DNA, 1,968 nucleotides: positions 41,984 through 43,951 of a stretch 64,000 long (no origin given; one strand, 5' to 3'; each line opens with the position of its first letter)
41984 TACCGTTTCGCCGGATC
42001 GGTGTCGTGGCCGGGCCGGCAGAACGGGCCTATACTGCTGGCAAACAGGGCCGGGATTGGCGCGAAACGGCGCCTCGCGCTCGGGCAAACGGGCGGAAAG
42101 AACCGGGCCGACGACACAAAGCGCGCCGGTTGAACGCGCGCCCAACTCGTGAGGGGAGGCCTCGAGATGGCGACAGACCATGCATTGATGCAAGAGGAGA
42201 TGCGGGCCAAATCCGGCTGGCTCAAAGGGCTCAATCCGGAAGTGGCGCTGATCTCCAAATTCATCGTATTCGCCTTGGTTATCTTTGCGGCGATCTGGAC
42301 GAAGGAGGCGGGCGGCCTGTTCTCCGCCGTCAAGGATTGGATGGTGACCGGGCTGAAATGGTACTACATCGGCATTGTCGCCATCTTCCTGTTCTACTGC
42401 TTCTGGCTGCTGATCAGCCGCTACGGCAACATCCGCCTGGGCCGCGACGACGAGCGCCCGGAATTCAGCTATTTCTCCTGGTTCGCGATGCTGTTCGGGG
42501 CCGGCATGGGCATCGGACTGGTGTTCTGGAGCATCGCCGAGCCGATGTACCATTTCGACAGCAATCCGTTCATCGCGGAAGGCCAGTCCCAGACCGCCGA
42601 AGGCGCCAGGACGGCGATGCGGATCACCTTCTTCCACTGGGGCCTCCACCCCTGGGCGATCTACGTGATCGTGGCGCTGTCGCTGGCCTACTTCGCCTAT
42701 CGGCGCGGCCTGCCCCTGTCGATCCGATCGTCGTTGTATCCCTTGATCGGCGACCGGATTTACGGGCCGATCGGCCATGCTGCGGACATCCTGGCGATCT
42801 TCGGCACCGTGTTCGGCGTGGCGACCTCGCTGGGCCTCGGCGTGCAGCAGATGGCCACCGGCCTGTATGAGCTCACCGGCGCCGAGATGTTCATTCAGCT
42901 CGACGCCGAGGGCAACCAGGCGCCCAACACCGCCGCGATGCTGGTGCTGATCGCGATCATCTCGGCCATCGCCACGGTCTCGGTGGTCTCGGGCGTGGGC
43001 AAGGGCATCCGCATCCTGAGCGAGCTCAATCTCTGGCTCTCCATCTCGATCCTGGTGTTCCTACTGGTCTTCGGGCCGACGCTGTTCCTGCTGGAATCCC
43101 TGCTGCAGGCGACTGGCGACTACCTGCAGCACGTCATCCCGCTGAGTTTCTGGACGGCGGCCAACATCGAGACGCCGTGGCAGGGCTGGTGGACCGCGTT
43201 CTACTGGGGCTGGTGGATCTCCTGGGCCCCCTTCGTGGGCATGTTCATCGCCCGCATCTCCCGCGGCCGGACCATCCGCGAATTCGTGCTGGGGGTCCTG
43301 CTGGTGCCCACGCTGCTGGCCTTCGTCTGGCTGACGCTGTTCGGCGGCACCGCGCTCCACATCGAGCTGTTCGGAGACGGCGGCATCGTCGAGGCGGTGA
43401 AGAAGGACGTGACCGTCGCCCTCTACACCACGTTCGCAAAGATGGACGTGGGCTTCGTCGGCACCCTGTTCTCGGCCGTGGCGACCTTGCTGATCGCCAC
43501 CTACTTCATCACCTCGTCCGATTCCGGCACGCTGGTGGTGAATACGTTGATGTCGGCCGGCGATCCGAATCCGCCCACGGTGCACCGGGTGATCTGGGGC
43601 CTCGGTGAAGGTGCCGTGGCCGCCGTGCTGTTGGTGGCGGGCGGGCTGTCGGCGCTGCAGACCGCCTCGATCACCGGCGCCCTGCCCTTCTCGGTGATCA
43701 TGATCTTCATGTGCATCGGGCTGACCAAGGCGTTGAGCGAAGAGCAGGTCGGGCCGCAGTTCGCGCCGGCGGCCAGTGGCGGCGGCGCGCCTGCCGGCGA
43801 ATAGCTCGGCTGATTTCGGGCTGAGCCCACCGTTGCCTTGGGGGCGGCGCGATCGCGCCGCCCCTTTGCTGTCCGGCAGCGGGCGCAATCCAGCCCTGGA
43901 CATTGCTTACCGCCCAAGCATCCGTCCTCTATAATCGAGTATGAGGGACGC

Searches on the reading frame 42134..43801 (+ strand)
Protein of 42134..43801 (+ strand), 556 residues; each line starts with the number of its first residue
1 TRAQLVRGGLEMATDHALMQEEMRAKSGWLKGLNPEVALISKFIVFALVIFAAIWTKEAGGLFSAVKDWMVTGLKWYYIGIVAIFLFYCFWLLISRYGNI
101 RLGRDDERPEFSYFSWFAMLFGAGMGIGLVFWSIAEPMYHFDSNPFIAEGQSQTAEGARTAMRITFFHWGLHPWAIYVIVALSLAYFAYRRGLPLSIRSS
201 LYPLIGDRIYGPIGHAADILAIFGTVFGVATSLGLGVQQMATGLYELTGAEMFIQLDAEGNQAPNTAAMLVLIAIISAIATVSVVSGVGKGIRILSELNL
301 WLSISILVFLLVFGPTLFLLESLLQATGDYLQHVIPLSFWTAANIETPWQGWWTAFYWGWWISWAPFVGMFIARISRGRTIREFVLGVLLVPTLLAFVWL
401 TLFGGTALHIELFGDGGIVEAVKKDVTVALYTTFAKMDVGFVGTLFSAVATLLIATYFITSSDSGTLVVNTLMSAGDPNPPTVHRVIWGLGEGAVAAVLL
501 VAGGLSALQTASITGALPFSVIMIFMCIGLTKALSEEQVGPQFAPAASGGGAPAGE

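Call 8: search_protein_families(library=pfam, proteins=[window:42134-43801:+], max_evalue=0.0001)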
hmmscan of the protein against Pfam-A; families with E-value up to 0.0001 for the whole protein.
window:42134-43801:+ (556 aa): 1 family
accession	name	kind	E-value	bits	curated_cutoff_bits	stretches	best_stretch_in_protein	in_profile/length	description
PF02028.23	BCCT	-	6.2e-193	642.1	27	1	37-537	1-485/485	BCCT, betaine/carnitine/choline family transporter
